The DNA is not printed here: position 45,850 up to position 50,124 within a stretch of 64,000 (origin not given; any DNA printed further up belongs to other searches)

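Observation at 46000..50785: Pls/PosA-architecture synthetase in an operon with its own PPTase: candidate cationic homo-poly-amino-acid synthetase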

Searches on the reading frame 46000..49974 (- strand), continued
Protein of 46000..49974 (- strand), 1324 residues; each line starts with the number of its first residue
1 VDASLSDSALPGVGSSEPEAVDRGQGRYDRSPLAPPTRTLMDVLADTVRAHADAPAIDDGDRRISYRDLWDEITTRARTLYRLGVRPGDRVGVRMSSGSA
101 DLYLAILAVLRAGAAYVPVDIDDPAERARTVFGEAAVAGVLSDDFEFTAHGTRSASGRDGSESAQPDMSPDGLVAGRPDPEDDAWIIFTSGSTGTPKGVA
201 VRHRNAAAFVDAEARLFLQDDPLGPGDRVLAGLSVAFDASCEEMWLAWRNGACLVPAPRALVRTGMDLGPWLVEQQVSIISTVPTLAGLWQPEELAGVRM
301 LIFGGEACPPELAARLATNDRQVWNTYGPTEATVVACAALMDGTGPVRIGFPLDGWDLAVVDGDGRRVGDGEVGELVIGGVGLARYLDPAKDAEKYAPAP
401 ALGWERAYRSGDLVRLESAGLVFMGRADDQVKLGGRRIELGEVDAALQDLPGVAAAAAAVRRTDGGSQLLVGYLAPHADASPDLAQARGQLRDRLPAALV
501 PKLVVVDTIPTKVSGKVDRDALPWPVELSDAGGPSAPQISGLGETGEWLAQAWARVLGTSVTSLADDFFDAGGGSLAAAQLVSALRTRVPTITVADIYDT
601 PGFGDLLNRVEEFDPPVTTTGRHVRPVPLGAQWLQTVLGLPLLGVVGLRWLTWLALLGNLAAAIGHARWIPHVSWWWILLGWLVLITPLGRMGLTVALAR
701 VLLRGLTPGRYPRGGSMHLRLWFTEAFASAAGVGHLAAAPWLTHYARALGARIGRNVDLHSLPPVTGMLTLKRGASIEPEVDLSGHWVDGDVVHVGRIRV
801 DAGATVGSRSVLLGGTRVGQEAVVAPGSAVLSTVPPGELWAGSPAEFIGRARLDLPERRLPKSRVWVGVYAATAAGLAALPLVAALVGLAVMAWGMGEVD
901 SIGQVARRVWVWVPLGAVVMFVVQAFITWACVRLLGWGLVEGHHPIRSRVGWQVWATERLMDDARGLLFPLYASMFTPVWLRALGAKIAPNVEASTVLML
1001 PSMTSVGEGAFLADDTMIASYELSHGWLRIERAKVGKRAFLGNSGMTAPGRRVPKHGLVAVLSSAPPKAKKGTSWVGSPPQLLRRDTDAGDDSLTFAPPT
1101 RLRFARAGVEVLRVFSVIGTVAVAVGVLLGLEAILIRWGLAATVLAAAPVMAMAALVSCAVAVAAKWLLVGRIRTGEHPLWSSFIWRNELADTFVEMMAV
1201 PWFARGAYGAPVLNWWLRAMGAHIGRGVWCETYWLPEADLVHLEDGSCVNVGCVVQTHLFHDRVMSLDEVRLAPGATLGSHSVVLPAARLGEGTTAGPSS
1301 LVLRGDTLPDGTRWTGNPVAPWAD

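Call 18: find_encoding_contigs(protein=P0003, flank=10000, max_places=2)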
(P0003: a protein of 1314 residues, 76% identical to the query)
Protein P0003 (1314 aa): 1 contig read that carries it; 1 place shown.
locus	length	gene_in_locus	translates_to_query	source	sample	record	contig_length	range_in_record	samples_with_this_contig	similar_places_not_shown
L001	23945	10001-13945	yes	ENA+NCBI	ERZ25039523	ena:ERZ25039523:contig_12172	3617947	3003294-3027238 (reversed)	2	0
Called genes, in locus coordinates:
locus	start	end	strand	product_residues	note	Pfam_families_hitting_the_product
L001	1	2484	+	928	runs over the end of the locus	PF01751:Toprim, PF01131:Topoisom_bac, PF13368:Toprim_C_rpt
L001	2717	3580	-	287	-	PF04480:DUF559 (weak), PF18741:MTES_1575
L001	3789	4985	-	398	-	PF01494:FAD_binding_3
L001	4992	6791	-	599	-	PF19291:TREH_N, PF00723:Glyco_hydro_15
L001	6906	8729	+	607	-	PF00083:Sugar_tr (weak), PF07690:MFS_1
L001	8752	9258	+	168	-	PF01047:MarR, PF12802:MarR_2, PF25213:HVO_A0261_N (weak), PF09339:HTH_IclR (weak)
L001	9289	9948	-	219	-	PF09360:zf-CDGSH, PF06902:Fer4_19, PF09360:zf-CDGSH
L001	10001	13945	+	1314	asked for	PF00501:AMP-binding, PF00550:PP-binding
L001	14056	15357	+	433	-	PF17900:Peptidase_M1_N, PF01433:Peptidase_M1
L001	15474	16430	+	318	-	PF00491:Arginase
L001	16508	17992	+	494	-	PF02133:Transp_cyt_pur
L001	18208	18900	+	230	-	PF00795:CN_hydrolase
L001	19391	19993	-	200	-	-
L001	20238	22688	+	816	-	PF05977:MFS_3, PF07690:MFS_1, PF12832:MFS_1_like (weak), PF07690:MFS_1, PF02223:Thymidylate_kin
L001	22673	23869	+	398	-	PF13177:DNA_pol3_delta2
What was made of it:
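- Tried and rejected: This was rejected because the fusion stays next to holB in L001, while other genes separate it from pls there (call 18).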

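Call 19: find_encoding_contigs(protein=P0018, flank=10000, max_places=2)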
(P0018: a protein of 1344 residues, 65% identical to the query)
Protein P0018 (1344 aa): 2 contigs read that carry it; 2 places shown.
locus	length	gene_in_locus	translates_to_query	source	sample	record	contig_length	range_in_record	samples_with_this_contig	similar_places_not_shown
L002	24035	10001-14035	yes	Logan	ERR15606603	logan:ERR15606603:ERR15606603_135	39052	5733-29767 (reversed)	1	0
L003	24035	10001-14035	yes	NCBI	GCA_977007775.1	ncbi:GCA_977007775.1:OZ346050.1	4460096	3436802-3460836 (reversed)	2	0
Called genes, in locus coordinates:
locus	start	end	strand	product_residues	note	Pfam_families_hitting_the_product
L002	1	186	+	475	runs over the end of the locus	PF01547:SBP_bac_1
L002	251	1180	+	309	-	PF00528:BPD_transp_1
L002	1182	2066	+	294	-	PF00528:BPD_transp_1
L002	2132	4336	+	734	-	PF02837:Glyco_hydro_2_N, PF22666:Glyco_hydro_2_N2 (weak), PF02836:Glyco_hydro_2_C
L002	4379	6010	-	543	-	PF16927:HisKA_7TM, PF00989:PAS (faint), PF08448:PAS_4 (weak), PF00990:GGDEF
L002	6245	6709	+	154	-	PF01047:MarR, PF12802:MarR_2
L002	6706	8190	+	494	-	PF07690:MFS_1, PF00083:Sugar_tr (weak), PF06609:TRI12 (weak)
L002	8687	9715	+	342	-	PF08240:ADH_N, PF00107:ADH_zinc_N, PF13602:ADH_zinc_N_2 (weak)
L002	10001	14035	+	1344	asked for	PF00501:AMP-binding, PF00550:PP-binding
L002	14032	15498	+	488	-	PF17900:Peptidase_M1_N, PF01433:Peptidase_M1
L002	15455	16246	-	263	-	PF01648:ACPS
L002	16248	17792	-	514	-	PF01266:DAO, PF06039:Mqo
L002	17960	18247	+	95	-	PF06305:LapA_dom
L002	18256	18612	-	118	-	-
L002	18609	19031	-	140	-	-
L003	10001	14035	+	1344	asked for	PF00501:AMP-binding, PF00550:PP-binding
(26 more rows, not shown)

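Call 48: find_encoding_contigs(protein=P0004, flank=8000, max_places=1)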
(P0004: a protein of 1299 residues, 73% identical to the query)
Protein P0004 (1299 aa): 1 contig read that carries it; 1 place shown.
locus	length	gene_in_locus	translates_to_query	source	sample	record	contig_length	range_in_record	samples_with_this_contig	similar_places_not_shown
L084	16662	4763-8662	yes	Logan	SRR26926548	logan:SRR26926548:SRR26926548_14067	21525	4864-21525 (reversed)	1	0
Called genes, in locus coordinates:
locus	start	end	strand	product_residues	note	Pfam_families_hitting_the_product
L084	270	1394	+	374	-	PF21294:Polysacc_lyase_14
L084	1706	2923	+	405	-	PF00930:DPPIV_N (faint), PF07676:PD40 (faint), PF26549:Tricorn_N, PF26550:Tricorn_2nd (weak)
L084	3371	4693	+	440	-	-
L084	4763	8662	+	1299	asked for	PF00501:AMP-binding, PF00550:PP-binding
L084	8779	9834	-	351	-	PF00111:Fer2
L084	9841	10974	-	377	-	PF00355:Rieske, PF19112:VanA_C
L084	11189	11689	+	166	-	PF03551:PadR (weak), PF10400:Vir_act_alpha_C (weak)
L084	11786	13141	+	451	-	PF17900:Peptidase_M1_N, PF01433:Peptidase_M1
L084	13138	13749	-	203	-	PF00072:Response_reg, PF08281:Sigma70_r4_2, PF00196:GerE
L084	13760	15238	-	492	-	PF07690:MFS_1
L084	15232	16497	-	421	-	PF01425:Amidase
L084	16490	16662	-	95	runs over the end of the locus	-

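Call 49: find_encoding_contigs(protein=P0008, flank=8000, max_places=1)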
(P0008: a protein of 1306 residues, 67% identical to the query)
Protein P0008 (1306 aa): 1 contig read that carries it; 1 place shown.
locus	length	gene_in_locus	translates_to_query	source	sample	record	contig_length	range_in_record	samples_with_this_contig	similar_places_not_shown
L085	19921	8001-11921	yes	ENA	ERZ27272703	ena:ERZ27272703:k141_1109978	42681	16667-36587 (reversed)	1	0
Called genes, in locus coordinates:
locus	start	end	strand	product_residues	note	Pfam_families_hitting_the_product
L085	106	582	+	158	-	-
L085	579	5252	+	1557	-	PF22925:TS_C (faint), PF00054:Laminin_G_1 (faint), PF13385:Laminin_G_3, PF02210:Laminin_G_2 (weak), PF13385:Laminin_G_3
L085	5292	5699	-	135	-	PF00581:Rhodanese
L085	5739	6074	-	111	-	PF02579:Nitro_FeMo-Co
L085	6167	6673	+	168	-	PF01475:FUR, PF08100:Dimerisation (faint)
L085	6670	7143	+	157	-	PF00210:Ferritin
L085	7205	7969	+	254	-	PF01656:CbiA, PF06564:CBP_BcsQ, PF09140:MipZ (faint), PF10609:ParA (faint), PF13614:AAA_31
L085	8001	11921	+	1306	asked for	PF00501:AMP-binding, PF00550:PP-binding, PF00132:Hexapep (faint)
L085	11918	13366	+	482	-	PF17900:Peptidase_M1_N, PF01433:Peptidase_M1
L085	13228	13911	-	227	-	PF01648:ACPS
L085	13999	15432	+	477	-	PF00390:malic, PF03949:Malic_M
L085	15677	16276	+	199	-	PF01558:POR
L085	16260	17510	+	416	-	PF01855:POR_N, PF17147:PFOR_II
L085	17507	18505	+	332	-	PF02775:TPP_enzyme_C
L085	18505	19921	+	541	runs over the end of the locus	PF14691:Fer4_20, PF00070:Pyr_redox (faint), PF07992:Pyr_redox_2, PF12831:FAD_oxidored (faint), PF13450:NAD_binding_8 (weak), PF13738:Pyr_redox_3 (faint), PF12838:Fer4_7 (weak), PF00037:Fer4 (weak)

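Call 50: find_encoding_contigs(protein=P0013, flank=8000, max_places=1)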
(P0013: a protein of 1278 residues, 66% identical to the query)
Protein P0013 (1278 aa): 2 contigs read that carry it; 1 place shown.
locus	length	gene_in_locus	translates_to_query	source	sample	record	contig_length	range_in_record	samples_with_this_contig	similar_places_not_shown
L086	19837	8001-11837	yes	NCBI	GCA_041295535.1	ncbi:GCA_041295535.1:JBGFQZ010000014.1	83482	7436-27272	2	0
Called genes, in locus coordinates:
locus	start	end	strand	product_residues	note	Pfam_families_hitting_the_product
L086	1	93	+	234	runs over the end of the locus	PF00574:CLP_protease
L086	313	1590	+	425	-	PF06689:zf-C4_ClpX, PF01078:Mg_chelatase (faint), PF00493:MCM (weak), PF05496:RuvB_N (weak), PF00004:AAA, PF07724:AAA_2, PF07728:AAA_5 (weak), PF10431:ClpB_D2-small, +1 more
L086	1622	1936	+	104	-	PF01817:CM_2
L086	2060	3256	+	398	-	PF18854:baeRF_family10, PF18844:baeRF_family2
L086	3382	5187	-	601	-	PF00501:AMP-binding, PF23562:AMP-binding_C_3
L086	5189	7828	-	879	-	PF00133:tRNA-synt_1, PF09334:tRNA-synt_1g, PF00133:tRNA-synt_1, PF08264:Anticodon_1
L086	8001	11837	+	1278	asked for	PF00501:AMP-binding, PF00550:PP-binding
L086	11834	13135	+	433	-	PF17900:Peptidase_M1_N, PF01433:Peptidase_M1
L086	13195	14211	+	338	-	PF00296:Bac_luciferase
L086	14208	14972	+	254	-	PF01996:F420_ligase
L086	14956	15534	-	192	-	PF00730:HhH-GPD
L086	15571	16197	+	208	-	PF01983:CofC, PF12804:NTP_transf_3 (weak)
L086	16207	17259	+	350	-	PF10005:Zn_ribbon_DZR_6, PF15887:Peptidase_Mx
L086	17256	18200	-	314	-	PF01933:CofD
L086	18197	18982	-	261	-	PF00005:ABC_tran, PF13304:AAA_21 (weak)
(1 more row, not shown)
